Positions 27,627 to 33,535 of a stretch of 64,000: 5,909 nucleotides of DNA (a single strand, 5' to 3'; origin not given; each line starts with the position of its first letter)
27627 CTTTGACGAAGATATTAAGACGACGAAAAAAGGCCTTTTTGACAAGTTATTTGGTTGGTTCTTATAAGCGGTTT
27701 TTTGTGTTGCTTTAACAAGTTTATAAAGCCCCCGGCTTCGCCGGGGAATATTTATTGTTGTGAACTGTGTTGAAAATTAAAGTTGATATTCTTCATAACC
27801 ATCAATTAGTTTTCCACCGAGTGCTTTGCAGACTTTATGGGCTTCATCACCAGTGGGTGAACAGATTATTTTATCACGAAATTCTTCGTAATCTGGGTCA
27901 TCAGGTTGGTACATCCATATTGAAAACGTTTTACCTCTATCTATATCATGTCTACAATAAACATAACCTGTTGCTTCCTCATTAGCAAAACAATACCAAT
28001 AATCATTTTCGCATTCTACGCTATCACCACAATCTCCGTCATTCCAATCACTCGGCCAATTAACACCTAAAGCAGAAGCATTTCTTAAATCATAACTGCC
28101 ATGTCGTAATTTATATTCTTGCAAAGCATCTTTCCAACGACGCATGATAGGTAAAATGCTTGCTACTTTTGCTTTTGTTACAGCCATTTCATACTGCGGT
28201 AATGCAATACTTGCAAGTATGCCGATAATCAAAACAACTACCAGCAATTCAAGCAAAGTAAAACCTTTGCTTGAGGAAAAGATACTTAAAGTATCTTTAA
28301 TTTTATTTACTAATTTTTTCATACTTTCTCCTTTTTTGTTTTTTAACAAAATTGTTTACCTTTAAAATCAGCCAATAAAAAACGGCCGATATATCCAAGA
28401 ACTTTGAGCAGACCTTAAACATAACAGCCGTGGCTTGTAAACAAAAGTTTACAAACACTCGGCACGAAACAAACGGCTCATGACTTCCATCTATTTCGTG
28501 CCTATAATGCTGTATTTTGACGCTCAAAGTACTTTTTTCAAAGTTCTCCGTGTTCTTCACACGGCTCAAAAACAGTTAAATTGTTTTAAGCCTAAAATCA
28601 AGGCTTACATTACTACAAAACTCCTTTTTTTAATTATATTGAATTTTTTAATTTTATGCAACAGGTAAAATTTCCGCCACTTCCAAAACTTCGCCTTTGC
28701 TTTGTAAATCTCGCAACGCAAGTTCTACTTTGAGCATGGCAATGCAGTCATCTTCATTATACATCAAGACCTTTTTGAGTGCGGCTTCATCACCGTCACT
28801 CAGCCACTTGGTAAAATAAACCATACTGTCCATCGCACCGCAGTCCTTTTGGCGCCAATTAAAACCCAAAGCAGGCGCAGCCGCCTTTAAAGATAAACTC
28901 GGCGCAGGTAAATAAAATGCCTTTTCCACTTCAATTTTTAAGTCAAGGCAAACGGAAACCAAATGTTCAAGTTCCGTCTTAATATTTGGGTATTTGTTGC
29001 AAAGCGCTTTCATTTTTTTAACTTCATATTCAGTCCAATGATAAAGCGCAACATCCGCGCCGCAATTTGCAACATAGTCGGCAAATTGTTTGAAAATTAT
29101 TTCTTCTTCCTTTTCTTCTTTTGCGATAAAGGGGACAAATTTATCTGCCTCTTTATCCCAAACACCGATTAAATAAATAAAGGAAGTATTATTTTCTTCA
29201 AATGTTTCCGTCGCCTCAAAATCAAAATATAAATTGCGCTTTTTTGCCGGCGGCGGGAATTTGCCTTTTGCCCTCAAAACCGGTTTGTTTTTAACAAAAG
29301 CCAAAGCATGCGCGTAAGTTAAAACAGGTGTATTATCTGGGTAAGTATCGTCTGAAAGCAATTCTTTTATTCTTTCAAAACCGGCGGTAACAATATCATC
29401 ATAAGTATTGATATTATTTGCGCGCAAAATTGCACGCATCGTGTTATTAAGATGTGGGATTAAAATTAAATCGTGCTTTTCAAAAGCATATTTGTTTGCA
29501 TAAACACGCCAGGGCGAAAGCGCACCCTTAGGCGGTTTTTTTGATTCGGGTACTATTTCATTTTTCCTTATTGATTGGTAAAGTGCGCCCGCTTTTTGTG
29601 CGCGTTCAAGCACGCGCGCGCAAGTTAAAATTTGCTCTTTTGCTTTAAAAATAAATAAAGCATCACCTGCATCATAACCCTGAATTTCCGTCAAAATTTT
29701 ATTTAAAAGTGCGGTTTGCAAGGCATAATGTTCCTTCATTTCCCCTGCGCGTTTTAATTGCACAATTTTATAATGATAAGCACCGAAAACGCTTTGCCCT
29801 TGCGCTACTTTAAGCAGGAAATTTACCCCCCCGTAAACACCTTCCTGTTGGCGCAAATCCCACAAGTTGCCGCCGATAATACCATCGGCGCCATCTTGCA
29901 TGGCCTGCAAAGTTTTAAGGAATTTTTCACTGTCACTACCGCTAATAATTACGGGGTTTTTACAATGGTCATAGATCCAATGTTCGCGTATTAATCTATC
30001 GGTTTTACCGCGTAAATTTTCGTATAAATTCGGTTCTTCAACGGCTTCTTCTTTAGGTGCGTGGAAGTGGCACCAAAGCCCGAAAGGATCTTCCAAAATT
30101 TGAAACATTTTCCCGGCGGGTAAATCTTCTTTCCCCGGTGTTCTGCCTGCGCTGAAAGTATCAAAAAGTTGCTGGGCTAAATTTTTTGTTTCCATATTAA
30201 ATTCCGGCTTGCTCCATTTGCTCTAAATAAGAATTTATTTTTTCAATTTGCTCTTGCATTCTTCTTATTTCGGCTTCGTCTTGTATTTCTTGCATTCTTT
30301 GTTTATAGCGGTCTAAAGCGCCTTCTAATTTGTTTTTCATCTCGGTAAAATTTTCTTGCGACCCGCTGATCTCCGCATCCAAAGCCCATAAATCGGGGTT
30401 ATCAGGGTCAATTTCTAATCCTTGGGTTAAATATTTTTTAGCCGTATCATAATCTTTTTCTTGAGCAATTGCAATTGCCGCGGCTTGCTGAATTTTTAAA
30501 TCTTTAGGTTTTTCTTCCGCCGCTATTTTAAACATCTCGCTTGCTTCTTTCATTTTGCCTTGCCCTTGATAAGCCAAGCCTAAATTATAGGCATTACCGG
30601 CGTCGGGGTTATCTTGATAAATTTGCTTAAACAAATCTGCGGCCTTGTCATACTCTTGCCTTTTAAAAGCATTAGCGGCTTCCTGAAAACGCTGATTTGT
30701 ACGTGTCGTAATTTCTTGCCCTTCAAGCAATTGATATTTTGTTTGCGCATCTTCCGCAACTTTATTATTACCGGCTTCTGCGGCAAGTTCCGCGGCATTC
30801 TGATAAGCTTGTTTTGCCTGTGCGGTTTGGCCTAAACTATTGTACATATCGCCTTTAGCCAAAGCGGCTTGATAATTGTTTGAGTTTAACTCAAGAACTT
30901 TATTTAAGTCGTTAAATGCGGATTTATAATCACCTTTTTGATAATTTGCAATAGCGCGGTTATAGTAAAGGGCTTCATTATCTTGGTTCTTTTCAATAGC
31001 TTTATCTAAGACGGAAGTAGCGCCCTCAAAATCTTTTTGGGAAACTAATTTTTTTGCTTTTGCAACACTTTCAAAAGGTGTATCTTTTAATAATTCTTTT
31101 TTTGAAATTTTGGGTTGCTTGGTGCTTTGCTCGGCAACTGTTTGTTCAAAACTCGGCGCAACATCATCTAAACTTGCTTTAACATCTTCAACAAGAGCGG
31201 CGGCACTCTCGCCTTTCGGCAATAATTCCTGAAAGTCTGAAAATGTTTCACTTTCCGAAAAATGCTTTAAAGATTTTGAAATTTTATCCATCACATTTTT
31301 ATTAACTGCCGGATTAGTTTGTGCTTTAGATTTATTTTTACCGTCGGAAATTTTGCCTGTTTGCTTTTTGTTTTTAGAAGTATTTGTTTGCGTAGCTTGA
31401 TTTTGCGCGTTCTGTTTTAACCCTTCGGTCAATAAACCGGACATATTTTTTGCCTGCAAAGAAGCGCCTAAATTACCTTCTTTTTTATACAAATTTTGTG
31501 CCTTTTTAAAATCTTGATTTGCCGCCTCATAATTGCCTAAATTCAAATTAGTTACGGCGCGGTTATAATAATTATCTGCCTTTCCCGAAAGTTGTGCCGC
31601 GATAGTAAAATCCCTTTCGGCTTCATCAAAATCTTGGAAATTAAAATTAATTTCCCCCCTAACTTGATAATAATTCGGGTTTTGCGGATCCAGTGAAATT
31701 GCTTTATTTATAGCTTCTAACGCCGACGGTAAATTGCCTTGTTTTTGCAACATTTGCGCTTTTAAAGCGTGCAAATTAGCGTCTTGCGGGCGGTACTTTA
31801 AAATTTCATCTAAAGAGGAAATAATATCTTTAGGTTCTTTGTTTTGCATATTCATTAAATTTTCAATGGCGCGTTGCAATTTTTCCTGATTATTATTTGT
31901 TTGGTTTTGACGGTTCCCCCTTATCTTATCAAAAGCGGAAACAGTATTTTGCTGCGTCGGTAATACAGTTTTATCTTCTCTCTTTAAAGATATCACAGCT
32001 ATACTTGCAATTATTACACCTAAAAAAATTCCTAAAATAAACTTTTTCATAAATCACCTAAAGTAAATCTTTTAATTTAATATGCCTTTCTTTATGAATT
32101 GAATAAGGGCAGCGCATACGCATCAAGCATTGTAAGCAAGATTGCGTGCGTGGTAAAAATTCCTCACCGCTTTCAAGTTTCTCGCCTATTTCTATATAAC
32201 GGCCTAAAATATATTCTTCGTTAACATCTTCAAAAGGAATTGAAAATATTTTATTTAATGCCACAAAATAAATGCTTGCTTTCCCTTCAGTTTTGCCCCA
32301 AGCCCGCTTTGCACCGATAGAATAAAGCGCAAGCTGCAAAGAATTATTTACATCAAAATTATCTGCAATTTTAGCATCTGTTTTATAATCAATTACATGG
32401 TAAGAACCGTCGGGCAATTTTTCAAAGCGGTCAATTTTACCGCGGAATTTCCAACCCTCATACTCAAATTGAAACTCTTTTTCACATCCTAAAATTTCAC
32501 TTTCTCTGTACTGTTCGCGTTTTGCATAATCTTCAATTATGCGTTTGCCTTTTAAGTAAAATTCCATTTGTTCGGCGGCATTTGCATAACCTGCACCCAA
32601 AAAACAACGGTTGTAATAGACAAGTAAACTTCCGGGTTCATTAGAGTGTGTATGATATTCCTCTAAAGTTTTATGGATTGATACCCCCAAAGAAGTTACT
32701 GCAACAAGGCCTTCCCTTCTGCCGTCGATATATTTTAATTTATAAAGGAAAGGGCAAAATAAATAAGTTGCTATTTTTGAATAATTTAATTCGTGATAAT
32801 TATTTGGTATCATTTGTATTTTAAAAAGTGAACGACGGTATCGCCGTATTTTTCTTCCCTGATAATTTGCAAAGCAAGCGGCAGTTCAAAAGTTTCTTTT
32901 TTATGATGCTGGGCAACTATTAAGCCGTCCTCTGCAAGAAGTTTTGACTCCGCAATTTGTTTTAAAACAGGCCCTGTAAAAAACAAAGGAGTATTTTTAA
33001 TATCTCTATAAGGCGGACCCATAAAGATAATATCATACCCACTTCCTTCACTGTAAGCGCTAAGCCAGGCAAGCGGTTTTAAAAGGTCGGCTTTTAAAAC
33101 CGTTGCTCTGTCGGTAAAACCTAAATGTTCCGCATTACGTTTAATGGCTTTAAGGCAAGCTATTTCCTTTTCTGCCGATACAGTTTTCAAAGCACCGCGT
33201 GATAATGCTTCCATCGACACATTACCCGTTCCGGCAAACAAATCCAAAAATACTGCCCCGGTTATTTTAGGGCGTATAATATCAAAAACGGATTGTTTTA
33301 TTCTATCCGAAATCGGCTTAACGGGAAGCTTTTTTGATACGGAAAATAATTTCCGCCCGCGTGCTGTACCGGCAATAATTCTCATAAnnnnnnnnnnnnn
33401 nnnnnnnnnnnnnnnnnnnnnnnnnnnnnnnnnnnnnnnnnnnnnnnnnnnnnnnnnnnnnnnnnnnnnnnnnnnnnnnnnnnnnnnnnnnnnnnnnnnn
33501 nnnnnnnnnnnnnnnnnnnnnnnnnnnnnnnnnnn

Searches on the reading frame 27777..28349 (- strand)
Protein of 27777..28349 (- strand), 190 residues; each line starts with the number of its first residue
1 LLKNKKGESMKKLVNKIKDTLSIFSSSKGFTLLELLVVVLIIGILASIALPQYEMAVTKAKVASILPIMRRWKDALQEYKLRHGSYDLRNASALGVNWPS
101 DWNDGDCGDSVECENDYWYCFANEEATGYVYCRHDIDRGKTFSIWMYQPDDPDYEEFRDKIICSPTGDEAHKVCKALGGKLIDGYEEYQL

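Call 32: search_protein_families(library=pfam, proteins=[window:27777-28349:-], max_evalue=0.001)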
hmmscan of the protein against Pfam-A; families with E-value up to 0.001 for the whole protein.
window:27777-28349:- (190 aa): 1 family
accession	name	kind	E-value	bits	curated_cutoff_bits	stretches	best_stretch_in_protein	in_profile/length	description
PF07963.17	N_methyl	-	1e-07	31.6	21.2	1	26-50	3-27/27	Prokaryotic N-terminal methylation motif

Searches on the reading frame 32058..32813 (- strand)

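Call 32: search_protein_families(library=pfam, proteins=[window:32058-32813:-], max_evalue=0.001)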
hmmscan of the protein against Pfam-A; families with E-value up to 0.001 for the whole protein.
window:32058-32813:- (251 aa): 1 family
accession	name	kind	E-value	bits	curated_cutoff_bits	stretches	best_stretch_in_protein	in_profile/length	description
PF12705.13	PDDEXK_1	-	2.5e-26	93.6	22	1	9-236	2-247/247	PD-(D/E)XK nuclease superfamily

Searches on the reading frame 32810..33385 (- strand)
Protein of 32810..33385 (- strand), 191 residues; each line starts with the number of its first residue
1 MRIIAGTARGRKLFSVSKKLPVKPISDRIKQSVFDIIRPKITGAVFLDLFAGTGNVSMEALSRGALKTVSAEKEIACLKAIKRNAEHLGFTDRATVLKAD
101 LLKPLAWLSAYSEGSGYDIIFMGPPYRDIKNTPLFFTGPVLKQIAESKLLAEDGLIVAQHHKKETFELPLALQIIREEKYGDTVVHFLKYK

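Call 32: search_protein_families(library=pfam, proteins=[window:32810-33385:-], max_evalue=0.001)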
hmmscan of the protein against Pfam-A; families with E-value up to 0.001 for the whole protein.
window:32810-33385:- (191 aa): 4 families
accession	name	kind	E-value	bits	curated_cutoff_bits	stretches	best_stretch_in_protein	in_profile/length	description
PF03602.21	Cons_hypoth95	-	4.3e-41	141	24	1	1-188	1-181/182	Conserved hypothetical protein 95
PF09445.16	Methyltransf_15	-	3.4e-05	23.9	22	1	45-126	3-81/165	RNA cap guanine-N2 methyltransferase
PF13847.12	Methyltransf_31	-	0.0002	21.5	27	1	43-163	4-114/145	Methyltransferase domain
PF05175.20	MTS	-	0.00053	20.1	23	1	44-163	33-145/170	Methyltransferase small domain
